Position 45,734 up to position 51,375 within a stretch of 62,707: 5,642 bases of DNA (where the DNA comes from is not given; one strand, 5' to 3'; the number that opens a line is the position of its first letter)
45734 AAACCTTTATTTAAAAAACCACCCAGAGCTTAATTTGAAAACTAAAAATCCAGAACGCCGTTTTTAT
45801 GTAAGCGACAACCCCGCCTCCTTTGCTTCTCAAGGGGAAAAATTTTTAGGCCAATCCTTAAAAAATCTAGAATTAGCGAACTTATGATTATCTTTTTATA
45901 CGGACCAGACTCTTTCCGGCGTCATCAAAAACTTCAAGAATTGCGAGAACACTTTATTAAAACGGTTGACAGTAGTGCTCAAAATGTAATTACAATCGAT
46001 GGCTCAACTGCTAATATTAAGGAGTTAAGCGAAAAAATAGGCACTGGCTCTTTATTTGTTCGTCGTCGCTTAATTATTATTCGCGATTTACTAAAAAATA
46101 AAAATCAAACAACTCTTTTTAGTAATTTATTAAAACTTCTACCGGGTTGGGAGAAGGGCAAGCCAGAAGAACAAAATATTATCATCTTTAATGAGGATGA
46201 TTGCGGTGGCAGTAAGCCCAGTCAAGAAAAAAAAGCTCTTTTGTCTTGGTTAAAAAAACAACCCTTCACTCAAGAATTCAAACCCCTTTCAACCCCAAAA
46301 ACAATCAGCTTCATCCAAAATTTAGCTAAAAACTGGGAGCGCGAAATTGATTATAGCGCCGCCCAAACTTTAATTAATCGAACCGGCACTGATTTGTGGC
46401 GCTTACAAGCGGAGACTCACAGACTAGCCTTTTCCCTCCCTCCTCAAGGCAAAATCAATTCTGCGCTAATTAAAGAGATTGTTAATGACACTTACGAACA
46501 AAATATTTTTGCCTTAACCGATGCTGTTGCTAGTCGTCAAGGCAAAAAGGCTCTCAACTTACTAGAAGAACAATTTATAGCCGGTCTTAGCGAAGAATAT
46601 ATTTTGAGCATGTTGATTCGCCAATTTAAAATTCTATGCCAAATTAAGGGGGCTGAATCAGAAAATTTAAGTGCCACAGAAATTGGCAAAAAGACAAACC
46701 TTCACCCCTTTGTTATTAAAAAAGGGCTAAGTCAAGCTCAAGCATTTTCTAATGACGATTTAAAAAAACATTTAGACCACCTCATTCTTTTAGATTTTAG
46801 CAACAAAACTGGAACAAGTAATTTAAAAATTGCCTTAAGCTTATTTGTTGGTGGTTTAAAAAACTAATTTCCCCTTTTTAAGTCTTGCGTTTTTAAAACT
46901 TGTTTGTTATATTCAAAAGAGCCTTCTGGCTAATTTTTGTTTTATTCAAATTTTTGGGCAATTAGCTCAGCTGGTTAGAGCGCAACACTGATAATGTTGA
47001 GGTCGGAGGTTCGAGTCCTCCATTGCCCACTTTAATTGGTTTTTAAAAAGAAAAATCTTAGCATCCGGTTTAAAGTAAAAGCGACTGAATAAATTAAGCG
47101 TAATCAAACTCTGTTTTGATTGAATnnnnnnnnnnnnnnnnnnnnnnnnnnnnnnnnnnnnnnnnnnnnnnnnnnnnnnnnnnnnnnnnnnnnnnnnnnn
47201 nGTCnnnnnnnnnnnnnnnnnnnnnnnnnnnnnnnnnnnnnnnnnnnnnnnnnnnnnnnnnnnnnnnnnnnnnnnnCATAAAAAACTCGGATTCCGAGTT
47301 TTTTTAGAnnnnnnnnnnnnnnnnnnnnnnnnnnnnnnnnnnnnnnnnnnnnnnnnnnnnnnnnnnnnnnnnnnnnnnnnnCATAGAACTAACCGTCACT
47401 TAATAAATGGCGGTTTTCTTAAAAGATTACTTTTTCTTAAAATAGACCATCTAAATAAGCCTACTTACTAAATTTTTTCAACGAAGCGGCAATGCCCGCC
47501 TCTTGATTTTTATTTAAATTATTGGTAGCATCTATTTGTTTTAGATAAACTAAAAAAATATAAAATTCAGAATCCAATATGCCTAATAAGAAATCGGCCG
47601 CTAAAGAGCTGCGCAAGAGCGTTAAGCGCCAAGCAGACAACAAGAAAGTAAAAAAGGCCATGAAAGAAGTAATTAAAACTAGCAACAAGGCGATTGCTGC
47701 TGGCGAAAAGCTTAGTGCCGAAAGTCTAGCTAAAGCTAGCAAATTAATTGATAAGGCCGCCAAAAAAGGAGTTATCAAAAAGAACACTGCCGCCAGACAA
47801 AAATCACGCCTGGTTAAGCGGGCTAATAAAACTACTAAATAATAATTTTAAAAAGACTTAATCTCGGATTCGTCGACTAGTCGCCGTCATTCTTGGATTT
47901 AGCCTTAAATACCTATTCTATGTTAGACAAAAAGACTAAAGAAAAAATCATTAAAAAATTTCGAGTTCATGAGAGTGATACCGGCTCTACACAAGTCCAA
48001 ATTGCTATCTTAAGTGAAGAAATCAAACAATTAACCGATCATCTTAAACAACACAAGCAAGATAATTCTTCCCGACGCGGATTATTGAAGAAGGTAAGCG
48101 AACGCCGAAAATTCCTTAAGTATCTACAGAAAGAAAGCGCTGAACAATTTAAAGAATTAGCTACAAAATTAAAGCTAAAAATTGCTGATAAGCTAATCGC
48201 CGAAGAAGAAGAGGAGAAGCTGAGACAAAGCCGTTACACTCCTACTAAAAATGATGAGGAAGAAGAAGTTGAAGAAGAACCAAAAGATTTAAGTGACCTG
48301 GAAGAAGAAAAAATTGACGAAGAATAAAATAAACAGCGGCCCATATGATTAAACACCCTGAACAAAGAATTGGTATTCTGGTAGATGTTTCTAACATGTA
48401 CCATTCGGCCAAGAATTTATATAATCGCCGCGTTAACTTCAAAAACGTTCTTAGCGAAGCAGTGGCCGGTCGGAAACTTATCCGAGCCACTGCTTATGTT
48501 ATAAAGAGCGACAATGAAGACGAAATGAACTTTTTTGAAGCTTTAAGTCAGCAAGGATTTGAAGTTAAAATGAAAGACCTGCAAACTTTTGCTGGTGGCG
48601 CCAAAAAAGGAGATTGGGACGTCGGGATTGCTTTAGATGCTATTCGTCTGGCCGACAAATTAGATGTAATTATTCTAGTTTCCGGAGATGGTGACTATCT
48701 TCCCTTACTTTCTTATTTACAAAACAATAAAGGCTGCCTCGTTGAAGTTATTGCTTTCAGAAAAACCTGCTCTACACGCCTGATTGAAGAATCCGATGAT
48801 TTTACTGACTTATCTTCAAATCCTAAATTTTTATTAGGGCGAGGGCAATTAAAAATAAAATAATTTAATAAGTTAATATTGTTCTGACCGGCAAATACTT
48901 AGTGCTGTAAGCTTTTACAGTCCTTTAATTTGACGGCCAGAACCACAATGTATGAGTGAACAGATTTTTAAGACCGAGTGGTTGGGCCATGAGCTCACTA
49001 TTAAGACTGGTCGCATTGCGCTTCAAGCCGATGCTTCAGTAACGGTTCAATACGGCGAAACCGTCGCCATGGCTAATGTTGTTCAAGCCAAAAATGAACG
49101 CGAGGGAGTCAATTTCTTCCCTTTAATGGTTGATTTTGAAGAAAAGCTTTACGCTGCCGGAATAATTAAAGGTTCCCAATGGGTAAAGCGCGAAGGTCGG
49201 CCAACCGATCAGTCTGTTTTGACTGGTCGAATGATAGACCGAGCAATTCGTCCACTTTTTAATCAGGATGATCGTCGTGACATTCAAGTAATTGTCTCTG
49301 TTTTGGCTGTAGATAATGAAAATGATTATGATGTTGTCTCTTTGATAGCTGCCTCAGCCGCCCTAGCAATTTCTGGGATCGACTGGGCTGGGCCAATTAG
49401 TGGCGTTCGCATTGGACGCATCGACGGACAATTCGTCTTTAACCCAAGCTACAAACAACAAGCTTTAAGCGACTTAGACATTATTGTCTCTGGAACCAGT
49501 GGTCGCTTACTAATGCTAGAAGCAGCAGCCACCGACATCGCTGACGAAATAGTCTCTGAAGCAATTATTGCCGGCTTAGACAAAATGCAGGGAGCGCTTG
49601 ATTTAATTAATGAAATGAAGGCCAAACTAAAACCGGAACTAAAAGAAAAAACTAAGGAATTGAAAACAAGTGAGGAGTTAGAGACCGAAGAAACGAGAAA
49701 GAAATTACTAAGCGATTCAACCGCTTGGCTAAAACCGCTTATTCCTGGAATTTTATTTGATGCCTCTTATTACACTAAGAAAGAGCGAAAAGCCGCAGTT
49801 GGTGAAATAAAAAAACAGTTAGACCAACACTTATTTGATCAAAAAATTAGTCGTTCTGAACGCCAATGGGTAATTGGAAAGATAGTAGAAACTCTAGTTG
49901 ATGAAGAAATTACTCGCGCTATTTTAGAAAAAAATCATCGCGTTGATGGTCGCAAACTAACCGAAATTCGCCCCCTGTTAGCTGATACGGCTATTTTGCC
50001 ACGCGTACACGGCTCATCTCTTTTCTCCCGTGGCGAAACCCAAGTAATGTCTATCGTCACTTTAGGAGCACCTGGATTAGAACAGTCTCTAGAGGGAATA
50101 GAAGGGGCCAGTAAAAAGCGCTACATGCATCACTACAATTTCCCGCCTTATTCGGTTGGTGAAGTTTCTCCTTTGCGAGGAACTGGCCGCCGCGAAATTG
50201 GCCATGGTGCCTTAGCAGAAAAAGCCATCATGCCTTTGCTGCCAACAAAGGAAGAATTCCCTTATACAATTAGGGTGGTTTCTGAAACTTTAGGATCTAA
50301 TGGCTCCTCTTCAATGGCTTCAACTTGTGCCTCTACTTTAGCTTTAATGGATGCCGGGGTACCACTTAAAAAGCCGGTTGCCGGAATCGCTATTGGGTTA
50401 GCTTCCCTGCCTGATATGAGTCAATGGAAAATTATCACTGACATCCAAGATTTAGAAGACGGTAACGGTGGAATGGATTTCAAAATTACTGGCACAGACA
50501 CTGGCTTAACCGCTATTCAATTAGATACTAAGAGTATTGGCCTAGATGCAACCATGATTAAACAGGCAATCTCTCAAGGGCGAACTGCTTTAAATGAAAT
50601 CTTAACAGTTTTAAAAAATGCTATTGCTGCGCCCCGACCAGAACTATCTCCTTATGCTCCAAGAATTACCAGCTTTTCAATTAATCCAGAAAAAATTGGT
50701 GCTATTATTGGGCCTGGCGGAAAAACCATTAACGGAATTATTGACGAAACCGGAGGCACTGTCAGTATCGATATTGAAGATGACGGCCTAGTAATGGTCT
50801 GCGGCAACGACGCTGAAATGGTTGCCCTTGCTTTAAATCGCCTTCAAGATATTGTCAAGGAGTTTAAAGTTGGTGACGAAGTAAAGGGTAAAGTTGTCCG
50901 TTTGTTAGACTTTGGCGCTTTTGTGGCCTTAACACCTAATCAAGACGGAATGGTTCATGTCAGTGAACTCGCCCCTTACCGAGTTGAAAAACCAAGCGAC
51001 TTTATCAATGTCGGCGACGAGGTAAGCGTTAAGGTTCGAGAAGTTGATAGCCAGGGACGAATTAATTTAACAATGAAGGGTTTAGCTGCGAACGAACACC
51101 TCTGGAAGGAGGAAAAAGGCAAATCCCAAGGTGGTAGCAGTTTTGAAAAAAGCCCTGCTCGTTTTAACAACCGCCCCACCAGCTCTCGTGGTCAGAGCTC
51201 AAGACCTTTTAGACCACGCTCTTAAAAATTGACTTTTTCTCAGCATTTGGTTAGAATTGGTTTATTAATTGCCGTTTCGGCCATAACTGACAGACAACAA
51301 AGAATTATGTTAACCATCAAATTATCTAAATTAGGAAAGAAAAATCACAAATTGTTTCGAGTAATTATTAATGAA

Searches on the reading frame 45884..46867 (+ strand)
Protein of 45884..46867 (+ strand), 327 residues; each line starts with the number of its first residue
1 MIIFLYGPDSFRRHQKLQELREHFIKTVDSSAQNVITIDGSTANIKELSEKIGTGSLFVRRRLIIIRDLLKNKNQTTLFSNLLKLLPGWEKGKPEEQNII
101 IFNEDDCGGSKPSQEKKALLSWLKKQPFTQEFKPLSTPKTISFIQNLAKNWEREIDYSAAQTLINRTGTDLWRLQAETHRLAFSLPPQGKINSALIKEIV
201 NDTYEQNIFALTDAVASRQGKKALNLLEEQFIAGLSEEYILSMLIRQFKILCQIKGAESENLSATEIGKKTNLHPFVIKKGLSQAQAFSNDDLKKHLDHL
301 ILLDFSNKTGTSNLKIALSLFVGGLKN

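Call 47: search_protein_families(library=pfam, proteins=[window:45884-46867:+], max_evalue=0.0001)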
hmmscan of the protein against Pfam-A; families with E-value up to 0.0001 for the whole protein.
window:45884-46867:+ (327 aa): 2 families
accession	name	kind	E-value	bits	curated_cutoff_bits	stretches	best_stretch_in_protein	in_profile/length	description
PF21694.2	DNA_pol3_delta_C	-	4.1e-27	95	27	1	205-322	1-118/121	DNA polymerase III delta subunit, C-terminal domain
PF06144.19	DNA_pol3_delta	-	8.9e-06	26.1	21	1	4-87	2-88/124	DNA polymerase III, delta subunit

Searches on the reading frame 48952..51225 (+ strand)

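Call 47: search_protein_families(library=pfam, proteins=[window:48952-51225:+], max_evalue=0.0001)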
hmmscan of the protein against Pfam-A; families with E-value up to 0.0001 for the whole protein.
window:48952-51225:+ (757 aa): 5 families
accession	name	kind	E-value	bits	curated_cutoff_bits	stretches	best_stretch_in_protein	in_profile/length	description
PF01138.27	RNase_PH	-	3.4e-50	170.2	25.5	2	338-471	1-130/130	3' exoribonuclease family, domain 1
PF00575.29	S1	-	3.9e-17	62.8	22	1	637-709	1-74/74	S1 RNA binding domain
PF03725.20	RNase_PH_C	-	5.9e-14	52.2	20.8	1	147-207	1-63/67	3' exoribonuclease family, domain 2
PF00013.35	KH_1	-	1.9e-10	40.7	21.5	1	574-633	3-66/66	KH domain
PF03726.19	PNPase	-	3.5e-06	27.8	24.6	1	274-335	21-81/81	Polyribonucleotide nucleotidyltransferase, RNA binding domain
